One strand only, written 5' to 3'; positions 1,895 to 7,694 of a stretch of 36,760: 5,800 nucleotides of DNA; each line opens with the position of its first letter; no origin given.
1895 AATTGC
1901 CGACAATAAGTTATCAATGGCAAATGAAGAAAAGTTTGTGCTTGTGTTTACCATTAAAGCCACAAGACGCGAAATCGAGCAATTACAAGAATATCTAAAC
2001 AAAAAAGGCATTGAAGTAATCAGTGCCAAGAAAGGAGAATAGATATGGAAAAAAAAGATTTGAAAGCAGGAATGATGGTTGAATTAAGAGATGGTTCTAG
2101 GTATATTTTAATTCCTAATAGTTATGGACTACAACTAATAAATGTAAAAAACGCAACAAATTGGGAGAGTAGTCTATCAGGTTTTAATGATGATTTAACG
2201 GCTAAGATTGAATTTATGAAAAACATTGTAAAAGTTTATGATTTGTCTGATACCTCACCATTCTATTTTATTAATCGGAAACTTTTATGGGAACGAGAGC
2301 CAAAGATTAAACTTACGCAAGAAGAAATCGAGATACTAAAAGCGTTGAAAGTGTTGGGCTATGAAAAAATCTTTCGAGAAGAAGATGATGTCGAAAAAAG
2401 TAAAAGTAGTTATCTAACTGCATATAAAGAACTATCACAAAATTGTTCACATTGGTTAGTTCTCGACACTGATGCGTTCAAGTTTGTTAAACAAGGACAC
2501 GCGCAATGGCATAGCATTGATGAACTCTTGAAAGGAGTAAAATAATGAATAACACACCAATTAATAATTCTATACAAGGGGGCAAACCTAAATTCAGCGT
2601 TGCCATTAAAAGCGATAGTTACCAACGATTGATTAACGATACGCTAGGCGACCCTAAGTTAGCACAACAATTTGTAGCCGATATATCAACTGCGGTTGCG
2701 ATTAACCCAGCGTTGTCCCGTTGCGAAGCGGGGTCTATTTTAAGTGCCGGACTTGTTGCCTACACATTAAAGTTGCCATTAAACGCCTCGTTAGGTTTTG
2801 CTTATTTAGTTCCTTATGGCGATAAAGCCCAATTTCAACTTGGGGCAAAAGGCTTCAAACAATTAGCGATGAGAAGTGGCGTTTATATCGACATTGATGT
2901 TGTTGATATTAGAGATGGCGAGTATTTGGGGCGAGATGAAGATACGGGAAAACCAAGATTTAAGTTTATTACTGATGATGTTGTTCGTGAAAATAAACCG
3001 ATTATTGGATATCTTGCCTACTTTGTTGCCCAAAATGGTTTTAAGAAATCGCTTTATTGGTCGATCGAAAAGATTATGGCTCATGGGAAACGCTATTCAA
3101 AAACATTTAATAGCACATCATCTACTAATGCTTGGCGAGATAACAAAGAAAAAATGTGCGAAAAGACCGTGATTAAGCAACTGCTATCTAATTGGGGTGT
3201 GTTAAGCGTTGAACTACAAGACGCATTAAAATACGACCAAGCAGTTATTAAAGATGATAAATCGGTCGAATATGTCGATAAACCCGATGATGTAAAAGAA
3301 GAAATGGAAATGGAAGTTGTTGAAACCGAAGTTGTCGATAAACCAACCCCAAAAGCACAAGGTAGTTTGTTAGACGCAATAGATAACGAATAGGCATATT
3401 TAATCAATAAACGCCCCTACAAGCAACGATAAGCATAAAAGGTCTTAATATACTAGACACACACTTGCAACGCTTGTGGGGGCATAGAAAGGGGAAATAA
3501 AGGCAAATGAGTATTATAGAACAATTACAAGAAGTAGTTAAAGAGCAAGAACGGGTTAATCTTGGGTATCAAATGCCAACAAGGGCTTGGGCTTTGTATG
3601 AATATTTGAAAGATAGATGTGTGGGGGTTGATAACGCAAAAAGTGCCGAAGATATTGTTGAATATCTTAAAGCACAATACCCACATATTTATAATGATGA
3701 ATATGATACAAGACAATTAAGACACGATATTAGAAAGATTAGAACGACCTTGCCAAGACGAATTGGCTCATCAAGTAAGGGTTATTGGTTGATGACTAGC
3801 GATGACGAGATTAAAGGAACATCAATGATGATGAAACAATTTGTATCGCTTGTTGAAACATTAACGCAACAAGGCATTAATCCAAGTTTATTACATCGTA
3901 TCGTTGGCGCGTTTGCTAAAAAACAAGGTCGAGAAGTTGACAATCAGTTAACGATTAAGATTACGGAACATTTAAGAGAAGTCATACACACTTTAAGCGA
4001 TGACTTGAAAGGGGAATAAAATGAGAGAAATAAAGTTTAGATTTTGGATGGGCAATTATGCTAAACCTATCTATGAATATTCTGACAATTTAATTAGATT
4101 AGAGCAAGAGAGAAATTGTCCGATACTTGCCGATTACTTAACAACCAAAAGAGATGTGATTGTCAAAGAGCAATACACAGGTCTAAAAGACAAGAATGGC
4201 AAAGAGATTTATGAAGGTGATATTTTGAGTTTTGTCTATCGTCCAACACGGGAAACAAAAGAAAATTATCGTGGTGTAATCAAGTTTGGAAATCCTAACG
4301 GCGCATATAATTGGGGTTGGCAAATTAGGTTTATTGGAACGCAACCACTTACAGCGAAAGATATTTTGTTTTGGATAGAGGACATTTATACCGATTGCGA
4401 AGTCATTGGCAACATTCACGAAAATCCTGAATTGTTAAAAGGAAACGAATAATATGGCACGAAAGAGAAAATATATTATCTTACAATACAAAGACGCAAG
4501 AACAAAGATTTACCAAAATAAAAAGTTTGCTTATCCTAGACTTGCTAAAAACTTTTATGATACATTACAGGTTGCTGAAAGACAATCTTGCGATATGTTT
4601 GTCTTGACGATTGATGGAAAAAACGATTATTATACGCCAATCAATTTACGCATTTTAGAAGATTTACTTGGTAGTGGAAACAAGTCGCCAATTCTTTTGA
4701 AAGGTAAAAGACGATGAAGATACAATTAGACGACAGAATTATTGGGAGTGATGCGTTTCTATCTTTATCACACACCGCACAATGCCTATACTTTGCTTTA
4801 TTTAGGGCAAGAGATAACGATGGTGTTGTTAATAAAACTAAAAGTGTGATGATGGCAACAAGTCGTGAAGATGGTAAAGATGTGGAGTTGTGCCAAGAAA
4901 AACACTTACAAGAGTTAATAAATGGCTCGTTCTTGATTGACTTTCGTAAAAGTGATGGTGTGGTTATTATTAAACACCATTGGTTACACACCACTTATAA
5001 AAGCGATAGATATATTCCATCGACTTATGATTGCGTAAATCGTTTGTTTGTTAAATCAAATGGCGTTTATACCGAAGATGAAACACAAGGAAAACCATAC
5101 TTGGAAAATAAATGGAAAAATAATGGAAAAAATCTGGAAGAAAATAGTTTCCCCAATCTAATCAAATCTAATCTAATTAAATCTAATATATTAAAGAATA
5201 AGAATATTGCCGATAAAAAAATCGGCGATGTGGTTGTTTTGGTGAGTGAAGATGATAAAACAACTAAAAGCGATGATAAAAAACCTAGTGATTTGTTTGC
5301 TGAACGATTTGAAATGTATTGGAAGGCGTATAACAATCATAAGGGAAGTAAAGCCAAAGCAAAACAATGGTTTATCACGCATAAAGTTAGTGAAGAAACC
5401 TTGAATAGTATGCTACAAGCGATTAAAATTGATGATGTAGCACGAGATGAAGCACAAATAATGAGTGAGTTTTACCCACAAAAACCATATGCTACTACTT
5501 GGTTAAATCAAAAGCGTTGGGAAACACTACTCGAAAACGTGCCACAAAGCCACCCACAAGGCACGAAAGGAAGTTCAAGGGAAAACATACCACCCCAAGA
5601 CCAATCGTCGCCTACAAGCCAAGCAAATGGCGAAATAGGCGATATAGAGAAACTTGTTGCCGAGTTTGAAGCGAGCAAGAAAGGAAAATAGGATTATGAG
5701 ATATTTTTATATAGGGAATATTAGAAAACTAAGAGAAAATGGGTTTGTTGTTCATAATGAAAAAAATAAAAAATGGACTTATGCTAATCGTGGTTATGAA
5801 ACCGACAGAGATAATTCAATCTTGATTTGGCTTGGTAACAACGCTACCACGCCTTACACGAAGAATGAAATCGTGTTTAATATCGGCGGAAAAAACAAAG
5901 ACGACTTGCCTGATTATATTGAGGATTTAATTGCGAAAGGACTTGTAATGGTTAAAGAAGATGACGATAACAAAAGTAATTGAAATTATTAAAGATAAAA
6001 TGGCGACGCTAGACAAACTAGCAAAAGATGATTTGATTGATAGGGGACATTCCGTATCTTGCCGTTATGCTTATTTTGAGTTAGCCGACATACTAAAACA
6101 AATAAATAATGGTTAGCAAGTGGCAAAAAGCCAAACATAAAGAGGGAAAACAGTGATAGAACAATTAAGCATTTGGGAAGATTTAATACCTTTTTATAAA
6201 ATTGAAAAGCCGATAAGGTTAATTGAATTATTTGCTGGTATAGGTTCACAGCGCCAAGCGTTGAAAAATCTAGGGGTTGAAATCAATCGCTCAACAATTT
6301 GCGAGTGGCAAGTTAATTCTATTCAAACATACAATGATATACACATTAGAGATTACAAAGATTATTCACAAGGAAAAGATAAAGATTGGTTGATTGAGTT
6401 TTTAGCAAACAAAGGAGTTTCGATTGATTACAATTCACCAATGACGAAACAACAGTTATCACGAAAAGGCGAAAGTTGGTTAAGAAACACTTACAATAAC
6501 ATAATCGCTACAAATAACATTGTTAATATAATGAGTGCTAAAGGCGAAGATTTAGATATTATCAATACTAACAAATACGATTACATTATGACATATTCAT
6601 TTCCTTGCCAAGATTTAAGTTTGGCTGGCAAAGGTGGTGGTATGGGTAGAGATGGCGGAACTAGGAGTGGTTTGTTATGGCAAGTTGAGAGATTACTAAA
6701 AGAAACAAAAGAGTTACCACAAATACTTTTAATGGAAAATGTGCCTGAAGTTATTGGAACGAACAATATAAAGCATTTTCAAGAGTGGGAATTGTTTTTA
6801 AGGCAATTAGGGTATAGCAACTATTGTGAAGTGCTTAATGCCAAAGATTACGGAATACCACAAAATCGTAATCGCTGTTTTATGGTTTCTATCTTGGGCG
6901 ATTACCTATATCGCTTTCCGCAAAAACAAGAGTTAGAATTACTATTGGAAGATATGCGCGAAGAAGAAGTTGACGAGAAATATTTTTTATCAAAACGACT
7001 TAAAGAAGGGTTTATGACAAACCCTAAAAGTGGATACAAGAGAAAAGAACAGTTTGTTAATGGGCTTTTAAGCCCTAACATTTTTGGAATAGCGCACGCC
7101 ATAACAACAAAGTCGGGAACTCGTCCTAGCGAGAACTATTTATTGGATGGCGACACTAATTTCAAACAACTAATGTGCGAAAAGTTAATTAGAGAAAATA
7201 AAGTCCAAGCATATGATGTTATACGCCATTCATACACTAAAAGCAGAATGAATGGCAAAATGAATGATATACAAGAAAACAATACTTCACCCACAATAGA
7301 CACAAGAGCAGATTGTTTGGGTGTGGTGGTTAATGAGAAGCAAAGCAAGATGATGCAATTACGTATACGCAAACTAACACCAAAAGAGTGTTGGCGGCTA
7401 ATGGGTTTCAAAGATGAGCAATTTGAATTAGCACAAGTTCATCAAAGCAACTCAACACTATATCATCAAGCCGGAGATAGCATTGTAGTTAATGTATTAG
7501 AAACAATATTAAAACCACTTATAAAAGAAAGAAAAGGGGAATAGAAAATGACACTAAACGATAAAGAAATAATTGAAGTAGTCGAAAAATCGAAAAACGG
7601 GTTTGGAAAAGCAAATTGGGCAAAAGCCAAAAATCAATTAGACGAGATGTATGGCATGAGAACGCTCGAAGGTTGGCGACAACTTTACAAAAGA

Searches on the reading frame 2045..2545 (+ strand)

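Call 66: search_protein_families(library=pfam, proteins=[window:2045-2545:+], max_evalue=0.05)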
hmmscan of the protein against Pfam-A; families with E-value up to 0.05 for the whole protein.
window:2045-2545:+ (166 aa): 1 family
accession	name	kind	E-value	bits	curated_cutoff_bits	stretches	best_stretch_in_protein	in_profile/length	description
PF25239.1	WHD_CHMP7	-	0.018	15.6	27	0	108-148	10-49/74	Charged multivesicular body protein 7, winged helix domain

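Call 94: search_protein_families(library=ncbifam, proteins=[window:2045-2545:+], max_evalue=0.01)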
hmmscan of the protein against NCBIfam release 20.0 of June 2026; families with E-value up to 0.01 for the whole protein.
window:2045-2545:+ (166 aa): 0 families

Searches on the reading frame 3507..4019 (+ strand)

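Call 39: search_protein_families(library=phrogs, proteins=[window:3507-4019:+], max_evalue=0.001)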
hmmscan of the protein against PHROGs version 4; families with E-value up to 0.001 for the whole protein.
window:3507-4019:+ (170 aa): 1 family
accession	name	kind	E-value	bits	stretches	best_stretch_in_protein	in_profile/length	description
phrog_2113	-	unknown function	0.00023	22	0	39-103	22-79/113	-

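Call 66: search_protein_families(library=pfam, proteins=[window:3507-4019:+], max_evalue=0.05)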
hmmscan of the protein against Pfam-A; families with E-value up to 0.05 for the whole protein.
window:3507-4019:+ (170 aa): 0 families

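Call 94: search_protein_families(library=ncbifam, proteins=[window:3507-4019:+], max_evalue=0.01)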
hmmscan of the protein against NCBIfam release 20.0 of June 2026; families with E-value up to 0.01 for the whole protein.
window:3507-4019:+ (170 aa): 1 family
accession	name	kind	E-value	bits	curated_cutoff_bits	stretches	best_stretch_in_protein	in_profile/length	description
TIGR00458.1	aspS_nondisc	equivalog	0.0012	18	368.4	1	60-137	310-387/428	aspartate--tRNA(Asn) ligase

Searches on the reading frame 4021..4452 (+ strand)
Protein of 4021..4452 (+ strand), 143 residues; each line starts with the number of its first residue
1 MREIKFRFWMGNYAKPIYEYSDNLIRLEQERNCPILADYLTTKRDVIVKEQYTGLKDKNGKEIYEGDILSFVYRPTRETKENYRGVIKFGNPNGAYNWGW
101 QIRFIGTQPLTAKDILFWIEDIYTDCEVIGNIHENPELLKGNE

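Call 79: search_protein_families(library=pfam, proteins=[window:4021-4452:+], max_evalue=0.01)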
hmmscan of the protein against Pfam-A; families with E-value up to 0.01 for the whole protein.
window:4021-4452:+ (143 aa): 1 family
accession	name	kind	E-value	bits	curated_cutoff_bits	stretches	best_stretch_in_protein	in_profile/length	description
PF09643.15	YopX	-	6.1e-20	72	22.4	1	25-140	27-128/128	YopX protein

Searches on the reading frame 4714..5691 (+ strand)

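Call 39: search_protein_families(library=phrogs, proteins=[window:4714-5691:+], max_evalue=0.001)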
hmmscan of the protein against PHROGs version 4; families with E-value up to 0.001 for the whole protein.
window:4714-5691:+ (325 aa): 6 families
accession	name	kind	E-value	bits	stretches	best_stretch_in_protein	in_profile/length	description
phrog_8489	-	DNA, RNA and nucleotide metabolism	3.7e-18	67.6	1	8-318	10-293/296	DnaD-like helicase loader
phrog_5708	-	DNA, RNA and nucleotide metabolism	1.5e-17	65.5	1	8-231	10-212/263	DnaD-like helicase loader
phrog_270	-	DNA, RNA and nucleotide metabolism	2.7e-14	54.3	1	102-289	105-266/383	replication initiation protein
phrog_9474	-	DNA, RNA and nucleotide metabolism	1.4e-08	35.7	1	181-282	162-258/288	replication initiation protein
phrog_35156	-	unknown function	2.5e-06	28.5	1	190-271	81-151/154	-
phrog_9327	-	DNA, RNA and nucleotide metabolism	1.2e-05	26.1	1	183-271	159-240/276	primosomal protein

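Call 79: search_protein_families(library=pfam, proteins=[window:4714-5691:+], max_evalue=0.01)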
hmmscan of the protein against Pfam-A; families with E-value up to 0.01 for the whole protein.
window:4714-5691:+ (325 aa): 0 families

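Call 94: search_protein_families(library=ncbifam, proteins=[window:4714-5691:+], max_evalue=0.01)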
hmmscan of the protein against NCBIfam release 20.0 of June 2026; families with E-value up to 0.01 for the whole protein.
window:4714-5691:+ (325 aa): 1 family
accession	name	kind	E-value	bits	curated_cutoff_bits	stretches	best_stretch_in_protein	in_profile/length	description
TIGR03523.1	GldN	equivalog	0.0036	16.6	85.9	1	128-178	205-253/280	type IX secretion system ring subunit PorN/GldN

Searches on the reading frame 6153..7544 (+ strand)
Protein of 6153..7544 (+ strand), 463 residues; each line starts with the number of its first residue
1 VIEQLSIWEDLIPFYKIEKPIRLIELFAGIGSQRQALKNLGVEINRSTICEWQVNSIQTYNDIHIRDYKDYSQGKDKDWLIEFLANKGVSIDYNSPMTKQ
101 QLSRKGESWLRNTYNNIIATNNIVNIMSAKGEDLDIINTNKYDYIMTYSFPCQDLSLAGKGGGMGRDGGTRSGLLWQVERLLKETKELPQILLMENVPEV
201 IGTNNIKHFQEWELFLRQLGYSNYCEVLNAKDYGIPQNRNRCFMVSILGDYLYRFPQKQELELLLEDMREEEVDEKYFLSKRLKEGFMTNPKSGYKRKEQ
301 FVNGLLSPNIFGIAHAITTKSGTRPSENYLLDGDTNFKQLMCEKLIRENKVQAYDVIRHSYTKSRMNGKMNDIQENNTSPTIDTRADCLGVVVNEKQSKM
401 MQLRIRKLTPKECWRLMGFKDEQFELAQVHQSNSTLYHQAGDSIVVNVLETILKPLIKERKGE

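Call 79: search_protein_families(library=pfam, proteins=[window:6153-7544:+], max_evalue=0.01)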
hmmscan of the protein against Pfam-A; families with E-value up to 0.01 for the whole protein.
window:6153-7544:+ (463 aa): 1 family
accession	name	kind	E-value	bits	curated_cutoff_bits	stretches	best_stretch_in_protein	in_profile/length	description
PF00145.23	DNA_methylase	-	1.1e-55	189.8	22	2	99-457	23-323/324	C-5 cytosine-specific DNA methylase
